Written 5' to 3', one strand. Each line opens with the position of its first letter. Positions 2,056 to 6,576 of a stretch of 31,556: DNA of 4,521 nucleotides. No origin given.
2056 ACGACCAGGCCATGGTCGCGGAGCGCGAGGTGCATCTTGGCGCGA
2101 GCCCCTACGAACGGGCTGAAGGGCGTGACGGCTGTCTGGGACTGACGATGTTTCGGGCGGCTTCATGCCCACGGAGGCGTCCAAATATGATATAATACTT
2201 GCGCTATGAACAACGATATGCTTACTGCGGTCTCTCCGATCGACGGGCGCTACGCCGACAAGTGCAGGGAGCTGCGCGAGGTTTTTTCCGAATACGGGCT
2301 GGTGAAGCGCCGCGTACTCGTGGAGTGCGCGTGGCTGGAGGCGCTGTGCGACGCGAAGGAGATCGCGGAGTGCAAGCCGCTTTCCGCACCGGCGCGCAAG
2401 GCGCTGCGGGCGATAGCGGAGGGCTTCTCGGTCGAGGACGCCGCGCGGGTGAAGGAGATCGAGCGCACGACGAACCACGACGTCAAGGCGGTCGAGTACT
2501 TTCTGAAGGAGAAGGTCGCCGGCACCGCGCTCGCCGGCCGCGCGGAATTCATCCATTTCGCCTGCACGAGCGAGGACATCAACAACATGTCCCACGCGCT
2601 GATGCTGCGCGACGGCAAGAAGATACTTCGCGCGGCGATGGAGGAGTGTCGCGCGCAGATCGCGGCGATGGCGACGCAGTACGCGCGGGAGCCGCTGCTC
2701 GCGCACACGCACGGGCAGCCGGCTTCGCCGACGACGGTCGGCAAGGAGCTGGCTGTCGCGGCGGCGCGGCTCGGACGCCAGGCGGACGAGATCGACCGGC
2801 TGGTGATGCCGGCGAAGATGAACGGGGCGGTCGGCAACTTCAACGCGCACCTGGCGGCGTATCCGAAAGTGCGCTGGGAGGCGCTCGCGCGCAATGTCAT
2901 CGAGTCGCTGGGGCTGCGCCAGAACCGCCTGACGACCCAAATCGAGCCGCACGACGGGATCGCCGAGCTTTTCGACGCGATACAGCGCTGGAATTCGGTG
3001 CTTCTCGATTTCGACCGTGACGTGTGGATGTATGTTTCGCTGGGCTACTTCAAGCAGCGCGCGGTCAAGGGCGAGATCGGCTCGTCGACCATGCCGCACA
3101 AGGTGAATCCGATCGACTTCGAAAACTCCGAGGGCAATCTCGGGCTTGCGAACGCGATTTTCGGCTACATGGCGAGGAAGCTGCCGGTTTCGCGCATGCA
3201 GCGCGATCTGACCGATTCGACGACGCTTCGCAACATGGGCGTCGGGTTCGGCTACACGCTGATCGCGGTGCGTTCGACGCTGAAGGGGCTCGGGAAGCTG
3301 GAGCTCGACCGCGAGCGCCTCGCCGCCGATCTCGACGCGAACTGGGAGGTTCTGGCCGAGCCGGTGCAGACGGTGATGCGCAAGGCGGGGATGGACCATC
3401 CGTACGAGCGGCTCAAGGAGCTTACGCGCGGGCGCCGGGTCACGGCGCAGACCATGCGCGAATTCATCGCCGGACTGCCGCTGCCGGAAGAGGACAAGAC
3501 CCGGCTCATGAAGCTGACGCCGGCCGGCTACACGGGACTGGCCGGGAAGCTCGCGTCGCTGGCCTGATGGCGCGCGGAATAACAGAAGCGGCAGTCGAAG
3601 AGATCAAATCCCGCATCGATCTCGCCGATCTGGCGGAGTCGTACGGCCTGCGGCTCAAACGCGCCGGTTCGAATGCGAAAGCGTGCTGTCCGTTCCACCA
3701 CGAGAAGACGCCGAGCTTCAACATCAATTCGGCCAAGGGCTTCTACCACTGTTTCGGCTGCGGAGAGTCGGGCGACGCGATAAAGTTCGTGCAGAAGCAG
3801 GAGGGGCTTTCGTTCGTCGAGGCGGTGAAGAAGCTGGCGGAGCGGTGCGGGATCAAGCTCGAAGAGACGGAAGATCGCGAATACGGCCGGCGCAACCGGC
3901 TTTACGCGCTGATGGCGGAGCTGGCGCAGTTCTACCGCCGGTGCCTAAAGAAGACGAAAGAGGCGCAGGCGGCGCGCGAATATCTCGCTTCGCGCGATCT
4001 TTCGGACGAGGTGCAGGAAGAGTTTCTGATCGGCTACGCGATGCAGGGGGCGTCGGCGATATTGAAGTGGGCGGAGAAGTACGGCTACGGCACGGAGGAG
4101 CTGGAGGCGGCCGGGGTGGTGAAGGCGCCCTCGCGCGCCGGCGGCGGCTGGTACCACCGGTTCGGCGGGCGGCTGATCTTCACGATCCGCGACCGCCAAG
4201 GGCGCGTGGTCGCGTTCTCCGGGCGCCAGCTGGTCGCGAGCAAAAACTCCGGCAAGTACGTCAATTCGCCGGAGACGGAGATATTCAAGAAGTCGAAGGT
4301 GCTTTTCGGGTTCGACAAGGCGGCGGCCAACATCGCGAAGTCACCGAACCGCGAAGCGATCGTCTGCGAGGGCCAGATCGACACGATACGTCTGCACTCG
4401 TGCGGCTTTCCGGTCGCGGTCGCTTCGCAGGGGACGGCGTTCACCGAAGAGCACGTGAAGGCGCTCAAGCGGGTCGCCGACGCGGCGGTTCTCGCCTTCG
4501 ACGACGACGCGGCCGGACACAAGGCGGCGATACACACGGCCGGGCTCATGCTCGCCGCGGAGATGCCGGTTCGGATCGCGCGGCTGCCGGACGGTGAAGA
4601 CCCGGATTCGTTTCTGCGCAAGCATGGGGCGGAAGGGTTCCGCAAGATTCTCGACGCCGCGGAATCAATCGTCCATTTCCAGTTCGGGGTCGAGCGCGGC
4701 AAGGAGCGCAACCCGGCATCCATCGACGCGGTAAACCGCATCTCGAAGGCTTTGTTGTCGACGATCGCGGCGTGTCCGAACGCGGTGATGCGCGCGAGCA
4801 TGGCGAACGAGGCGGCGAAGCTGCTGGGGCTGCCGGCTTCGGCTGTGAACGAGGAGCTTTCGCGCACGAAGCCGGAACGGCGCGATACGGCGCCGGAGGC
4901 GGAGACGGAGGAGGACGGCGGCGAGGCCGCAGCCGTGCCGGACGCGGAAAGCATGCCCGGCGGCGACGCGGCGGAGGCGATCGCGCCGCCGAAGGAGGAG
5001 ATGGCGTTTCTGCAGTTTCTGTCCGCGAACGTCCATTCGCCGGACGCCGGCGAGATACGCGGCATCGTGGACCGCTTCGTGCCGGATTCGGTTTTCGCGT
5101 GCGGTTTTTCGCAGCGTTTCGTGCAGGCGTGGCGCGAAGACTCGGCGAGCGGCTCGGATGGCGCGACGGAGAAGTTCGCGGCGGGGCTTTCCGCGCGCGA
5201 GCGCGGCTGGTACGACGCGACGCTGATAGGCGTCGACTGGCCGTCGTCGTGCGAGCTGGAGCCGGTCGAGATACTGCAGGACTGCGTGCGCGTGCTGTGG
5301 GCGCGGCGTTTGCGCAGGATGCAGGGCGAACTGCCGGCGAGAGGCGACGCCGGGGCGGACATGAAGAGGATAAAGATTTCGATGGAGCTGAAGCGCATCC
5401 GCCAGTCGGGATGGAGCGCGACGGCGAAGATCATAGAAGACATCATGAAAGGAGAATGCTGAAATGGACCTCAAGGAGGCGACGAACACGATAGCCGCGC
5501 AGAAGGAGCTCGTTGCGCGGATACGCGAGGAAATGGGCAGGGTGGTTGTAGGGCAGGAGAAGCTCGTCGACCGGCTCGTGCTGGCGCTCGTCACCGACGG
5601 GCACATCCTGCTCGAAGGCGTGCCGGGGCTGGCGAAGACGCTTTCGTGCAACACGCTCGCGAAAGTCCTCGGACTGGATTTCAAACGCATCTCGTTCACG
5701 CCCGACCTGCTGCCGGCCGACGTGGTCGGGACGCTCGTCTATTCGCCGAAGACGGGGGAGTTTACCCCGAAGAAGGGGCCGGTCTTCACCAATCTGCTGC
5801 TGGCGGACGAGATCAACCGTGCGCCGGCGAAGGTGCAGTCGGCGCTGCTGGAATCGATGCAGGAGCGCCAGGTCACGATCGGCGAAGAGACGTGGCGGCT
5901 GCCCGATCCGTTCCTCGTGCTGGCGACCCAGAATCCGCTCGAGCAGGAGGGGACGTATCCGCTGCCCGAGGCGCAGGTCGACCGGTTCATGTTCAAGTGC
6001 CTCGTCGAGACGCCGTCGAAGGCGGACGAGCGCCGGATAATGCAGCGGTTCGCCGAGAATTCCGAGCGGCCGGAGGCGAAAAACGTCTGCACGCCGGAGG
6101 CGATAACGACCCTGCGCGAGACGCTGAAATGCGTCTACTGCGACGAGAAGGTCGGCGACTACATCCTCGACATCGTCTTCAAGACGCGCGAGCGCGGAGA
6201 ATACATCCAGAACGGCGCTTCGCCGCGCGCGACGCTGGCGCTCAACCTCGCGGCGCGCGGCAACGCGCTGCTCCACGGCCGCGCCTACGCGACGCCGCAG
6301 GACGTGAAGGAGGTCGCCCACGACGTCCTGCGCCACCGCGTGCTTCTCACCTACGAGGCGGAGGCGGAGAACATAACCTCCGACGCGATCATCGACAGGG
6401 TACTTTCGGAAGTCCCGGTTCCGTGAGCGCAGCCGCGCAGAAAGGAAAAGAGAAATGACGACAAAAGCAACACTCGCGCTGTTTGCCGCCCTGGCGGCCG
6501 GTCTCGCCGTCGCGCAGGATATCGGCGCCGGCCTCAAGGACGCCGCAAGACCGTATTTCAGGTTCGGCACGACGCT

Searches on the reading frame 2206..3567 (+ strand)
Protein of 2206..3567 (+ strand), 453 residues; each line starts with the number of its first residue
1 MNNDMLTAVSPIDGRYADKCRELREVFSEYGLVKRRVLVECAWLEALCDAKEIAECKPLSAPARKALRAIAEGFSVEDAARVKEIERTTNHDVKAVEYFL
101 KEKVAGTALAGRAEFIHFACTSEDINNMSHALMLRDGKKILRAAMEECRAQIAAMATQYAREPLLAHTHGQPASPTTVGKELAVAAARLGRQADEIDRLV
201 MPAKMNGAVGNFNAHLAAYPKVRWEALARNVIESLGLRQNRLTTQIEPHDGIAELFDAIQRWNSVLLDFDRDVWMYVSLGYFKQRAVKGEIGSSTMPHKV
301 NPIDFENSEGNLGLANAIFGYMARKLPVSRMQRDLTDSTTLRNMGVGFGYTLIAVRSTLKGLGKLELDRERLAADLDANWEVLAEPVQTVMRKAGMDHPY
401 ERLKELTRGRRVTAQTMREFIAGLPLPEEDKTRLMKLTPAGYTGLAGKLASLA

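Call 61: search_protein_families(library=pfam, proteins=[window:2206-3567:+], max_evalue=0.0001)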
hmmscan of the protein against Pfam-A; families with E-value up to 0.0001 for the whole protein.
window:2206-3567:+ (453 aa): 2 families
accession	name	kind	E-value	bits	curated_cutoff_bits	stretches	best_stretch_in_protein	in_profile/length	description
PF00206.25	Lyase_1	-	9.1e-52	176.8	27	1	14-310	1-305/312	Lyase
PF08328.16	ASL_C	-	1.3e-49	167.4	35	1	329-443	1-115/115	Adenylosuccinate lyase C-terminal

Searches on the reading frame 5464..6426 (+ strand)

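Call 9: search_protein_families(library=pfam, proteins=[window:5464-6426:+], max_evalue=0.001)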
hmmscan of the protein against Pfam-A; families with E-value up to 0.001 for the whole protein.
window:5464-6426:+ (320 aa): 6 families
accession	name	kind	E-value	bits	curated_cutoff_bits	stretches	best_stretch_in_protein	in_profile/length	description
PF07726.17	AAA_3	-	5.1e-63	211.2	27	1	47-177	1-131/131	ATPase family associated with various cellular activities (AAA)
PF17863.7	AAA_lid_2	-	1.9e-20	72.8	22.7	1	246-312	7-73/74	AAA lid domain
PF20030.5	bpMoxR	-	3.3e-13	49.6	27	1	20-217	6-203/205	MoxR domain in the MoxR-vWA-beta-propeller ternary systems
PF07728.20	AAA_5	-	4.1e-11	43.5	22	1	47-175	1-139/139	AAA domain (dynein-related subfamily)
PF00158.32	Sigma54_activat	-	0.00039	20.6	20.2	1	111-162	96-148/168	Sigma-54 interaction domain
PF05496.18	RuvB_N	-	0.0006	20.1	27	0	46-139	34-115/159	Holliday junction DNA helicase RuvB P-loop domain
